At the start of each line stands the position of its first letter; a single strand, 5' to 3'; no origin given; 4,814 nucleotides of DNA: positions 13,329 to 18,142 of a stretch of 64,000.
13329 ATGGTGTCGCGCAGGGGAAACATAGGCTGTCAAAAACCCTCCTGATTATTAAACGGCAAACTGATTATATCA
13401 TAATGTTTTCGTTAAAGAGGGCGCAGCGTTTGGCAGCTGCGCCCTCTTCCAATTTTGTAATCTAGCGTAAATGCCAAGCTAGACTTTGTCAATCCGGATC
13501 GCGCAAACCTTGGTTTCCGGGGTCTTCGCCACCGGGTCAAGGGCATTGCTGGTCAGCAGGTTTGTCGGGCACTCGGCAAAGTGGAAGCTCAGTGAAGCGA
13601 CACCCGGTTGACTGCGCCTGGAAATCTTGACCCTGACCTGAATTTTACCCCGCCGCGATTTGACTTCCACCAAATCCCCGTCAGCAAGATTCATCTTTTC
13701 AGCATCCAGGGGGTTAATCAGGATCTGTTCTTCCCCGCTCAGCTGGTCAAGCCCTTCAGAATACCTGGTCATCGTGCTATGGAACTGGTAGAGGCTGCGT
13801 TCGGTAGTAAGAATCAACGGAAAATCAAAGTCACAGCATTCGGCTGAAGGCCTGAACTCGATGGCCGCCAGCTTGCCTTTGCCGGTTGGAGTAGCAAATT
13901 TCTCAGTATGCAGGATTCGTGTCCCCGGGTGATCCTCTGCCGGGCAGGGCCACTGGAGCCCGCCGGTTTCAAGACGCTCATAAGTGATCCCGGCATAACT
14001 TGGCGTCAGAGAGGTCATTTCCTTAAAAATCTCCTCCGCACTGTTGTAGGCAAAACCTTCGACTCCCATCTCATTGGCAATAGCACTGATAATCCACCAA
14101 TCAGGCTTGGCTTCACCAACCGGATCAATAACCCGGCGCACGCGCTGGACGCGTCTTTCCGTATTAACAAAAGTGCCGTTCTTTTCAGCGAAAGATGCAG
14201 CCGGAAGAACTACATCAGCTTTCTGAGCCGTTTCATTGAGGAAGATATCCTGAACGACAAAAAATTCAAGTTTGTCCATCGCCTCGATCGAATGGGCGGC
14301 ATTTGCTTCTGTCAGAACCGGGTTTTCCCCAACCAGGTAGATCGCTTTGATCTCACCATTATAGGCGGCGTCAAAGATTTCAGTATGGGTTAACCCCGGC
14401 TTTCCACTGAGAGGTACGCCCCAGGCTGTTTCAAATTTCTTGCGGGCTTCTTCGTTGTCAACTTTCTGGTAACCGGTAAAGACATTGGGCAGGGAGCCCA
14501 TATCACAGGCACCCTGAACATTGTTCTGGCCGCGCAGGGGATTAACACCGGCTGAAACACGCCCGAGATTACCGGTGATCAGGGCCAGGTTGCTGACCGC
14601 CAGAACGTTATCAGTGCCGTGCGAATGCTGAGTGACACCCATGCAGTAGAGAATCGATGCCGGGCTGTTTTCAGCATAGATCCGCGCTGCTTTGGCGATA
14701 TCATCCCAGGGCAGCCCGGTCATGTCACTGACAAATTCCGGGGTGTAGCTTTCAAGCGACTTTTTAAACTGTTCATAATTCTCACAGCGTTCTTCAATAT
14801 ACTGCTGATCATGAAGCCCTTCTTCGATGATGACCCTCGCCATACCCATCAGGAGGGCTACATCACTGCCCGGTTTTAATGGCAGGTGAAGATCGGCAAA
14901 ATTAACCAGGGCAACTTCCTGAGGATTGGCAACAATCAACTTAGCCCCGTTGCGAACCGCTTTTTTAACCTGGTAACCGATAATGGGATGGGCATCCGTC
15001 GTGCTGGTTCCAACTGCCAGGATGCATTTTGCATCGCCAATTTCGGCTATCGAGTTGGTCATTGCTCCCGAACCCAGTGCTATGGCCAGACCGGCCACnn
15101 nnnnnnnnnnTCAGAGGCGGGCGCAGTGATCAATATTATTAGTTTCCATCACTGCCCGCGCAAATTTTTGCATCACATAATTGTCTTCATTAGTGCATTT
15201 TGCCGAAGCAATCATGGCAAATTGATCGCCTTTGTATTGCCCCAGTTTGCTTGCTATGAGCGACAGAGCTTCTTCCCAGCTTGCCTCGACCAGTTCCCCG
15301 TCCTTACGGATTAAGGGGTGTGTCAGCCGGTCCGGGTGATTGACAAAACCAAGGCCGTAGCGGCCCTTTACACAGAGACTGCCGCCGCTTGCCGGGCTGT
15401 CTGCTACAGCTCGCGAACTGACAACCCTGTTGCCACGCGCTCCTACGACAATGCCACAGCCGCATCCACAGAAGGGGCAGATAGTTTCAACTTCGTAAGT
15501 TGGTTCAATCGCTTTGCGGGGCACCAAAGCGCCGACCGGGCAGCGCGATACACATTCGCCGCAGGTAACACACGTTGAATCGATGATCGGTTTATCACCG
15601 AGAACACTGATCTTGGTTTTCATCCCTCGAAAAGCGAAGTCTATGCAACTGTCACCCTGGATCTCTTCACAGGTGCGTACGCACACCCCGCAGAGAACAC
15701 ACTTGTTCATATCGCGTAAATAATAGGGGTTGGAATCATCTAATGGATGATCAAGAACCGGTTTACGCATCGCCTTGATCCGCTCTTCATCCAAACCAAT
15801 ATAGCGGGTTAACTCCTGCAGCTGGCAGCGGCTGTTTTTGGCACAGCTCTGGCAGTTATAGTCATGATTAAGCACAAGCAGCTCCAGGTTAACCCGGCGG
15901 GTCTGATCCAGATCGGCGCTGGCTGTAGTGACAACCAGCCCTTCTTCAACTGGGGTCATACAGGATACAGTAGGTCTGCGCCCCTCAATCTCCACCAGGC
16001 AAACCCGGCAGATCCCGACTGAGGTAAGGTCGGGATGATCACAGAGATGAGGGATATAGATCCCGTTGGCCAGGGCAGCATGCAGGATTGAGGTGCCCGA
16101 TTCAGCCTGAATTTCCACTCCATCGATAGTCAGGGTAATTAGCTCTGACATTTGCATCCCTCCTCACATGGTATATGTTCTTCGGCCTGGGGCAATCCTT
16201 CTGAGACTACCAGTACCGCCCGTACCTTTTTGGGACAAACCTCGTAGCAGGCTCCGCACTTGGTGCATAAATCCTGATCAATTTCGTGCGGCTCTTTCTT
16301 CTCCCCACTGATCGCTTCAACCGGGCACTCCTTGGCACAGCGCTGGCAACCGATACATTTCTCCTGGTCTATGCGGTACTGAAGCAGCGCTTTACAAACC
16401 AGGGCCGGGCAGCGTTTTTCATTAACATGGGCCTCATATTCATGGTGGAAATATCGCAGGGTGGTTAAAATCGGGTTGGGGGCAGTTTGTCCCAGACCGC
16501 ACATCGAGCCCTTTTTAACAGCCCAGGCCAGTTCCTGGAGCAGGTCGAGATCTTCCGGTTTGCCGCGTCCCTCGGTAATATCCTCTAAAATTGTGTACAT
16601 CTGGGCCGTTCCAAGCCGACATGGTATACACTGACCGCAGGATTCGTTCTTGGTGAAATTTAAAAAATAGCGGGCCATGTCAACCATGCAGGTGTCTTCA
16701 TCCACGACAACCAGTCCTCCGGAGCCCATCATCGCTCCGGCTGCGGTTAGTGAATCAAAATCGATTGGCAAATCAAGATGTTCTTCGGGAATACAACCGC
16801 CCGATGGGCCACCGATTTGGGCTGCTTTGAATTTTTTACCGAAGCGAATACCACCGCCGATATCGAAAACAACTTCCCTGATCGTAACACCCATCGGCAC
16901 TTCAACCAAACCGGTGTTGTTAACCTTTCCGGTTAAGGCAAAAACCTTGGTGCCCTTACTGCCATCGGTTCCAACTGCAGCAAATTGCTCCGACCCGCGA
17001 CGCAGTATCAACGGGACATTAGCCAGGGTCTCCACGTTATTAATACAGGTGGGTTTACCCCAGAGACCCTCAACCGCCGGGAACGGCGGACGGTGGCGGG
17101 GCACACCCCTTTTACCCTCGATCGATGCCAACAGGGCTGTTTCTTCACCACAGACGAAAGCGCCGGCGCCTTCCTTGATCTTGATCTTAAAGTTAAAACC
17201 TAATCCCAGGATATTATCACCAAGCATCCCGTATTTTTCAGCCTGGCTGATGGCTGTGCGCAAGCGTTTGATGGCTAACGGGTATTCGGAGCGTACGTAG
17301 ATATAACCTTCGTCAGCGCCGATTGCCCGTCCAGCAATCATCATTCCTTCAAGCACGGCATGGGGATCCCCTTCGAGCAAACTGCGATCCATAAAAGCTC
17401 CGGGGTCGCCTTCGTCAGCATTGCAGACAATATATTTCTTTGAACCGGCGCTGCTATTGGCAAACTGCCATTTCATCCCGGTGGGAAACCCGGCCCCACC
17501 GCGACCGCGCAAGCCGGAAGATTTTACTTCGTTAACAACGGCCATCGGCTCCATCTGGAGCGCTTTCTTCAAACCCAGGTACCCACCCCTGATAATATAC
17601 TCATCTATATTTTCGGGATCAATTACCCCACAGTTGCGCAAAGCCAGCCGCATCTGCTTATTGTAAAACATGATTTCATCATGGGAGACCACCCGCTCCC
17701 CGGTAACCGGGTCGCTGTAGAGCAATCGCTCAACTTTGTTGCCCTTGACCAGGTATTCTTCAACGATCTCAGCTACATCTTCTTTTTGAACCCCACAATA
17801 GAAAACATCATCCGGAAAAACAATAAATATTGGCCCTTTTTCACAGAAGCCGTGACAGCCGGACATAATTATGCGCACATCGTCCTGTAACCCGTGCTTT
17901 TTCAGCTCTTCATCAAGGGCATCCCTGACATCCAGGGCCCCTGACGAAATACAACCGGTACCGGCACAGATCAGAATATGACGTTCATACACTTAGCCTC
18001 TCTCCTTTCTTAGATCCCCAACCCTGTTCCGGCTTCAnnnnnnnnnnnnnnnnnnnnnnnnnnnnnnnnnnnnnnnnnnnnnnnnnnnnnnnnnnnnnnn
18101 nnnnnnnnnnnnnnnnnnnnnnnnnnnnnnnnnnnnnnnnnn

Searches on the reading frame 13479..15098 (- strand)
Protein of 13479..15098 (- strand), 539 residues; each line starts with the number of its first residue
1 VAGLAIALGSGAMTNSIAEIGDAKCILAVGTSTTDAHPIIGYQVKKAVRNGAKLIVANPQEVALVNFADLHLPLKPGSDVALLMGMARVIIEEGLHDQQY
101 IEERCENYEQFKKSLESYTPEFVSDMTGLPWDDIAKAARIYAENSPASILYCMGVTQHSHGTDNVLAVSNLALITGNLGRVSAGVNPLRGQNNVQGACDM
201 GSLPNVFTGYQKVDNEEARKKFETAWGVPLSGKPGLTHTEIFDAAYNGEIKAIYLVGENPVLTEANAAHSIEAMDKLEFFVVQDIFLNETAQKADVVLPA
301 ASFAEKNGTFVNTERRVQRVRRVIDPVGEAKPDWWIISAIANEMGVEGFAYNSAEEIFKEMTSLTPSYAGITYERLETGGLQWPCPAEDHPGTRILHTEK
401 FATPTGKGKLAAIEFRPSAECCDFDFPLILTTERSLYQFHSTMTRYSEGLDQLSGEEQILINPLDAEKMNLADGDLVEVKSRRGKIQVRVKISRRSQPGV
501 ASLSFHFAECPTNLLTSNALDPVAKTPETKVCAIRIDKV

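Call 5: search_protein_families(library=pfam, proteins=[window:13479-15098:-], max_evalue=1)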
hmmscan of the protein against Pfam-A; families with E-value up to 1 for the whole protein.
window:13479-15098:- (539 aa): 3 families
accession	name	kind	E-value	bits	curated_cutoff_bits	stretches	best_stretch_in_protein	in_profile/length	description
PF00384.28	Molybdopterin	-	1.4e-61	208.9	24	1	12-342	97-352/353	Molybdopterin oxidoreductase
PF01568.27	Molydop_binding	-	1.6e-27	96.2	26.8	1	428-533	1-110/110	Molydopterin dinucleotide binding domain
PF02359.24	CDC48_N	-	0.13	12.9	35.1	1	451-496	9-53/85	Cell division protein 48 (CDC48), N-terminal domain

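Call 6: search_protein_families(library=ncbifam, proteins=[window:13479-15098:-], max_evalue=1)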
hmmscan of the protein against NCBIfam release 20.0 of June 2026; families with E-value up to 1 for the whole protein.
window:13479-15098:- (539 aa): 30 families (the best 25 are shown)
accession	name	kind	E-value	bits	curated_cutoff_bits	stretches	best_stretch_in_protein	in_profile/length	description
TIGR01591.1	Fdh-alpha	equivalog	7.1e-199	662.2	666.25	1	2-536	135-672/672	formate dehydrogenase subunit alpha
NF047855.1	AssmNtatRedNasC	equivalog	7.3e-127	424.5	1100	1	12-537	170-707/708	assimilatory nitrate reductase catalytic subunit NasC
NF041323.1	Nitr_red_NasA_Halo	equivalog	6.7e-81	272.8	1000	1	7-536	137-672/673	assimilatory nitrate reductase NasA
TIGR01701.1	Fdhalpha-like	subfamily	3.8e-71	240.3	582.15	1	2-537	178-742/744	FdhF/YdeP family oxidoreductase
TIGR01553.1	formate-DH-alph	equivalog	4.4e-62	210.1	814.2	4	110-218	361-473/1009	formate dehydrogenase-N subunit alpha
NF010055.0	PRK13532.1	equivalog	2e-57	195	904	3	107-347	327-574/830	nitrate reductase catalytic subunit NapA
TIGR01706.1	NAPA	equivalog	2.1e-55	188.4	930.55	3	107-347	327-574/830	periplasmic nitrate reductase subunit alpha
NF041513.1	formate_DH_Act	exception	8.5e-51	172.8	1400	4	102-223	383-507/1067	formate dehydrogenase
TIGR00509.1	bisC_fam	subfamily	9.5e-45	153.1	1017.55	2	40-348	194-514/772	molybdopterin guanine dinucleotide-containing S/N-oxide reductase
NF012032.0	PRK15488.1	equivalog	1.6e-42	145.4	694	2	46-352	221-536/759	thiosulfate reductase PhsA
TIGR02166.1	dmsA_ynfE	subfamily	2e-40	138.6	777.7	2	9-347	198-560/794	DMSO/selenate family reductase complex A subunit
TIGR03479.1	DMSO_red_II_alp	subfamily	9.3e-39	133.2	984.75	3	108-345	388-644/913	molybdopterin-dependent oxidoreductase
TIGR02693.1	arsenite_ox_L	equivalog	3.6e-31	107.9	359.05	2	70-344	292-573/806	arsenate reductase (azurin) large subunit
NF005895.0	PRK07860.1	equivalog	2.8e-29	101.7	802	2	13-400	380-709/811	NADH-quinone oxidoreductase subunit G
NF041885.1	selenate_YnfE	exception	9.1e-27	93.2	1675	3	13-110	209-311/805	selenate/tellurate reductase subunit YnfE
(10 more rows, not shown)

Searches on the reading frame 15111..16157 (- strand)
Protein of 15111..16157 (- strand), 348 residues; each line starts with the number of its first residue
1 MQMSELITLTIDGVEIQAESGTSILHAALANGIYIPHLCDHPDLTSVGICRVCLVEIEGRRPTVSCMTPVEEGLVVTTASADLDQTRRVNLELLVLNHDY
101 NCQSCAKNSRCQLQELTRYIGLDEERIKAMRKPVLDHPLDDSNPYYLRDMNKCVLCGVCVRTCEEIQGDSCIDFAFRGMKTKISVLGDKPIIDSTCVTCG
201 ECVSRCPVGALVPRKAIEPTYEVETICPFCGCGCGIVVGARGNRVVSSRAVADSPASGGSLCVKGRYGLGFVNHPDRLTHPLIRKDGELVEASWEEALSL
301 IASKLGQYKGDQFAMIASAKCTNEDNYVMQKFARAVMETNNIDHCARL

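Call 5: search_protein_families(library=pfam, proteins=[window:15111-16157:-], max_evalue=1)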
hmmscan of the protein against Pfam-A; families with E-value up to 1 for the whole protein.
window:15111-16157:- (348 aa): 19 families
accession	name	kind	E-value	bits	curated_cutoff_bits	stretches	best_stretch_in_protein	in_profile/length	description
PF13510.11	Fer2_4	-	8.4e-25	87.1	22.8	1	5-80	2-81/82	2Fe-2S iron-sulfur cluster binding domain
PF00384.28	Molybdopterin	-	1.1e-14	54.7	24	1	277-348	1-81/353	Molybdopterin oxidoreductase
PF04879.21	Molybdop_Fe4S4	-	1.1e-14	54.5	22.7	1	222-274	3-55/55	Molybdopterin oxidoreductase Fe4S4 domain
PF10588.14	NADH-G_4Fe-4S_3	-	2.6e-10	40.1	27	1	87-126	1-40/40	NADH-ubiquinone oxidoreductase-G iron-sulfur binding region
PF22117.2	Fer4_Nqo3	-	2.7e-07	31.1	27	1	148-211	6-66/67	NADH-quinone oxidoreductase subunit 3, ferredoxin-like domain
PF12838.12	Fer4_7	-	5.7e-06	27.1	27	2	152-210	1-52/52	4Fe-4S dicluster domain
PF00037.32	Fer4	-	7.1e-06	26.1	21.1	2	191-211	3-23/24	4Fe-4S binding domain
PF14697.11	Fer4_21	-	3.7e-05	24.2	35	1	150-209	5-55/59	4Fe-4S dicluster domain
PF13183.11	Fer4_8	-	0.0004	21.3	27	1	150-209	2-67/68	4Fe-4S dicluster domain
PF13187.11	Fer4_9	-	0.0012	19.2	27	2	152-210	1-51/52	4Fe-4S dicluster domain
PF13237.11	Fer4_10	-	0.0013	19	25.5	2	192-234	5-48/53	4Fe-4S dicluster domain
PF12837.12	Fer4_6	-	0.0024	18.2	25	2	149-165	5-21/24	4Fe-4S binding domain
PF13484.11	Fer4_16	-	0.0072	17.5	30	1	195-218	1-25/66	4Fe-4S double cluster binding domain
PF13534.11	Fer4_17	-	0.011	16.7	22.2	2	195-209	45-59/61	4Fe-4S dicluster domain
PF12797.12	Fer4_2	-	0.014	15.8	24.5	2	146-163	3-20/22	4Fe-4S binding domain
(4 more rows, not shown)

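Call 6: search_protein_families(library=ncbifam, proteins=[window:15111-16157:-], max_evalue=1)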
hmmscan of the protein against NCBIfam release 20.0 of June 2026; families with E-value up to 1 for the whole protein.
window:15111-16157:- (348 aa): 64 families (the best 25 are shown)
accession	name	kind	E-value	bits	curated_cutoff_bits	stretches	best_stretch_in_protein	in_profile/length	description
NF005895.0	PRK07860.1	equivalog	8.8e-70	235.7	802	1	3-347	14-361/811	NADH-quinone oxidoreductase subunit G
TIGR01973.1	NuoG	equivalog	1.4e-69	235.5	470.05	1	9-345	1-337/606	NADH-quinone oxidoreductase subunit NuoG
NF040763.1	FeFe_hydrog_A6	exception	5.6e-60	203.3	765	1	7-219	1-213/571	NADH-dependent [FeFe] hydrogenase, group A6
NF005745.0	PRK07569.1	equivalog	4.5e-51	173.5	333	1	6-214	3-210/238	bidirectional hydrogenase complex protein HoxU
TIGR01591.1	Fdh-alpha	equivalog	3e-44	151.2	666.25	1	225-348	1-128/672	formate dehydrogenase subunit alpha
NF006305.0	PRK08493.1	equivalog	6.9e-38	130.3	591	1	7-277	2-295/819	NADH-quinone oxidoreductase subunit G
NF040762.1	Hydr_FeFe_Clost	exception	4.2e-37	128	900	1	8-218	2-211/572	ferredoxin hydrogenase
NF009454.0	PRK12814.1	equivalog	7.7e-24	84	916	2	6-107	3-105/657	putative NADPH-dependent glutamate synthase small subunit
NF047855.1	AssmNtatRedNasC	equivalog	1.6e-22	79.6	1100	1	222-348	20-152/708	assimilatory nitrate reductase catalytic subunit NasC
NF010055.0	PRK13532.1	equivalog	7e-19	67.5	904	1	225-347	45-178/830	nitrate reductase catalytic subunit NapA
TIGR01706.1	NAPA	equivalog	1.1e-17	63.7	930.55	1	224-347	44-178/830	periplasmic nitrate reductase subunit alpha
TIGR02512.1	FeFe_hydrog_A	subfamily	4.6e-15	55.4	405.95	1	148-223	4-79/375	[FeFe] hydrogenase, group A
NF012032.0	PRK15488.1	equivalog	3.2e-14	51.9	694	1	204-345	22-171/759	thiosulfate reductase PhsA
NF041323.1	Nitr_red_NasA_Halo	equivalog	3.3e-14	52.4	1000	1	230-344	3-121/673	assimilatory nitrate reductase NasA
NF041783.2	mnquin_red_QrcB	equivalog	6e-13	47.8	440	1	212-332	42-163/695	menaquinone reductase molybdopterin-binding-like subunit QrcB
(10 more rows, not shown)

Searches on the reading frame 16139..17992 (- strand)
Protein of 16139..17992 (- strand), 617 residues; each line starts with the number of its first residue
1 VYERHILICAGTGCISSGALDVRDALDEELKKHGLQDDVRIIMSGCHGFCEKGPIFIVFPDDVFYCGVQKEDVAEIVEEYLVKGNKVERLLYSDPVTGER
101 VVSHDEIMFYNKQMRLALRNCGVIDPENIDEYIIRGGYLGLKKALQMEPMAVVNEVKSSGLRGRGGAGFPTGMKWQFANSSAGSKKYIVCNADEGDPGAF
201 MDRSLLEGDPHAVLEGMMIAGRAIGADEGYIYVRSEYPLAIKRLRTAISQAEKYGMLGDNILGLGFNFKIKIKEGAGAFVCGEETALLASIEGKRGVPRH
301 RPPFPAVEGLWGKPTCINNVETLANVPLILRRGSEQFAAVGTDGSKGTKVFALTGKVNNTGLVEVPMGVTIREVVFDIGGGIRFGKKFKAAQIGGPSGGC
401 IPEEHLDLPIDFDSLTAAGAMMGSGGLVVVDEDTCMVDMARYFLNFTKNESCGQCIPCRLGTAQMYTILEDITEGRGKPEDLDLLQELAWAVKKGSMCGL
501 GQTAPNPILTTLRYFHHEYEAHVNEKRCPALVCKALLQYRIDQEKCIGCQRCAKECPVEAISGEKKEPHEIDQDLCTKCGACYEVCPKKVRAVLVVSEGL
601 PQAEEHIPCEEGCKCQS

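Call 5: search_protein_families(library=pfam, proteins=[window:16139-17992:-], max_evalue=1)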
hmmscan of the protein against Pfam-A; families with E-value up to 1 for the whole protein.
window:16139-17992:- (617 aa): 22 families
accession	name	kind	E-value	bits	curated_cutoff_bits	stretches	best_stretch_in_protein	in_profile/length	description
PF01512.22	Complex1_51K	-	7.1e-50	169.2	31.2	1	156-327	1-149/150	Nuo51 FMN-binding domain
PF10589.14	NADH_4Fe-4S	-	2e-33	114.6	23.5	1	438-522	1-85/85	NADH-ubiquinone oxidoreductase-F iron-sulfur binding region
PF00037.32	Fer4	-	6.4e-14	51.5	21.1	2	540-562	2-24/24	4Fe-4S binding domain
PF14697.11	Fer4_21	-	3.1e-12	46.8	35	1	540-587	2-52/59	4Fe-4S dicluster domain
PF13237.11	Fer4_10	-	9.2e-10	38.8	25.5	2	540-587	3-53/53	4Fe-4S dicluster domain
PF12838.12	Fer4_7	-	2.7e-09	37.8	27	1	545-590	1-52/52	4Fe-4S dicluster domain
PF12797.12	Fer4_2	-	9.1e-09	35.2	24.5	2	540-558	4-22/22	4Fe-4S binding domain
PF12837.12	Fer4_6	-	1.8e-08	34.4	25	2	570-588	3-21/24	4Fe-4S binding domain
PF13187.11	Fer4_9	-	4.5e-08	33.4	27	1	545-589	1-50/52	4Fe-4S dicluster domain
PF01257.25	2Fe-2S_thioredx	-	1.9e-06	28.2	24.8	1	5-80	67-144/145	Thioredoxin-like [2Fe-2S] ferredoxin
PF10531.15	SLBB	-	1.3e-05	25.4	27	1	350-399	1-53/55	SLBB domain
PF13459.11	Fer4_15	-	0.00016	22.8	22.4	2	540-557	2-19/66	4Fe-4S single cluster domain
PF13484.11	Fer4_16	-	0.00018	22.7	30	2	545-566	1-22/66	4Fe-4S double cluster binding domain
PF25160.1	LdpA_Fe-S-bd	-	0.00024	21.3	27.6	2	527-563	12-45/49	LdpA Fe-S cluster-binding domain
PF12800.12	Fer4_4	-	0.00031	21.3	24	2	544-558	2-16/17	4Fe-4S binding domain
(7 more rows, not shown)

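Call 6: search_protein_families(library=ncbifam, proteins=[window:16139-17992:-], max_evalue=1)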
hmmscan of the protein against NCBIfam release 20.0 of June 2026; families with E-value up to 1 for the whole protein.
window:16139-17992:- (617 aa): 102 families (the best 25 are shown)
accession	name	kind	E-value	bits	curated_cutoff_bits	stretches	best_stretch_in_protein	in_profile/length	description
TIGR01959.1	nuoF_fam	equivalog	4.1e-153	509.6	558.65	1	126-523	11-410/410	NADH-quinone oxidoreductase subunit NuoF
NF010120.0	PRK13596.1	equivalog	1.7e-122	409.1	389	1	127-527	18-421/433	NADH-quinone oxidoreductase subunit NuoF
NF008436.0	PRK11278.1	equivalog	1.1e-121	406.8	749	1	124-527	22-430/448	NADH-quinone oxidoreductase subunit NuoF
NF041612.1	fdxn_Clost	equivalog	1.4e-16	60.9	150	1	14-91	24-101/102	2Fe-2S ferredoxin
TIGR01945.1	rnfC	subfamily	4.9e-14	51.7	245.95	1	120-251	95-221/435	RnfABCDGE type electron transport complex subunit C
NF003454.1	PRK05035.1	equivalog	1.1e-13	50.6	345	1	120-252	97-223/556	electron transport complex subunit RsxC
NF058577.1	FdxA_fam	equivalog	1.5e-13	50.7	65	1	539-588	3-50/52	4Fe-4S ferredoxin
TIGR04481.1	PR_assoc_PrdC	equivalog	7.6e-13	48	490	1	150-399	74-286/425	proline reductase-associated electron transfer protein PrdC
TIGR01944.1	rnfB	subfamily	8.2e-12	45.1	68.7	1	541-599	110-168/190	RnfABCDGE type electron transport complex subunit B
NF005415.0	PRK06991.1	equivalog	6.4e-11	42.4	281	1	540-595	81-136/284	electron transport complex subunit RsxB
NF003475.0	PRK05113.1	equivalog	1.2e-10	41.5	203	1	541-596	110-165/190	electron transport complex subunit RsxB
TIGR03294.1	FrhG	equivalog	6.1e-10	39.2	245.5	1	532-589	163-218/228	coenzyme F420 hydrogenase subunit gamma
NF038196.1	ferrodoxin_EFR1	subfamily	1.3e-09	38.5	75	1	539-589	180-227/242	EFR1 family ferrodoxin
NF041613.1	fdxn_Azotob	equivalog_domain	1.7e-09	37.9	195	1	13-87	23-97/107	2Fe-2S ferredoxin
NF005505.0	PRK07118.1-4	equivalog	2.4e-09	37.1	378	1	542-590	214-261/265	Fe-S cluster domain-containing protein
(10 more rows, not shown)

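Call 70: search_solved_structures(query=window:16139-17992:-, max_evalue=1e-100)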
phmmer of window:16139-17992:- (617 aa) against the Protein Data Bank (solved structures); distinct sequences matched with E-value up to 1e-100: 30.
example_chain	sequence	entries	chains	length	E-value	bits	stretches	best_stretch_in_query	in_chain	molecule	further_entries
7t2r_B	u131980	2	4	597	1.4e-267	892.5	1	2-587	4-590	NiFe hydrogenase subunit B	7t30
7q4v_B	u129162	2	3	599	2.2e-253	845.6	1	5-587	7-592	Iron hydrogenase HydB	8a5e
8a6t_B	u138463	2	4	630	1.8e-243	812.8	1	6-589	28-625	Electron bifurcating hydrogenase subunit HydB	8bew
9n5u_B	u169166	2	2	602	1.4e-229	766.9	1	13-587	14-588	NfnB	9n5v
8oh5_B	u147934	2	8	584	2.5e-228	762.8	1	10-587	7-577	NAD-reducing hydrogenase subunit HoxF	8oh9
9bov_B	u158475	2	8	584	8.5e-221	737.9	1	11-587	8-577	NADH dehydrogenase (Quinone)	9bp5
9mqx_B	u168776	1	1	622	1.4e-216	724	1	6-589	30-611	NADH:ubiquinone oxidoreductase, NADH-binding (51 kD) subunit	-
7p5h_B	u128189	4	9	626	1.2e-213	714.3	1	6-590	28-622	Fe-hydrogenase, subunit beta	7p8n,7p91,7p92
7q4w_B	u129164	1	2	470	6.4e-210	702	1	128-587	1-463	Iron hydrogenase HydB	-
6vw7_B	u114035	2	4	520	3.4e-130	438.6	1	14-520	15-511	NAD-dependent formate dehydrogenase beta subunit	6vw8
9wxb_C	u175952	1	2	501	2.8e-118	399.3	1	105-519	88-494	Formate dehydrogenase beta subunit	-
6hl2_B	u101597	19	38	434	8.1e-116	391.1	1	125-523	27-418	NADH-quinone oxidoreductase subunit F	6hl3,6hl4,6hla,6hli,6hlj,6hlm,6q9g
7q5y_C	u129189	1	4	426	8.9e-116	391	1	125-523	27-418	NADH-quinone oxidoreductase subunit F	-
6q9c_B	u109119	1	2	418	1.8e-115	390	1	125-522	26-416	NADH-quinone oxidoreductase subunit F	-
6r7p_B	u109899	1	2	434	2.1e-115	389.7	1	125-523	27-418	NADH-quinone oxidoreductase subunit F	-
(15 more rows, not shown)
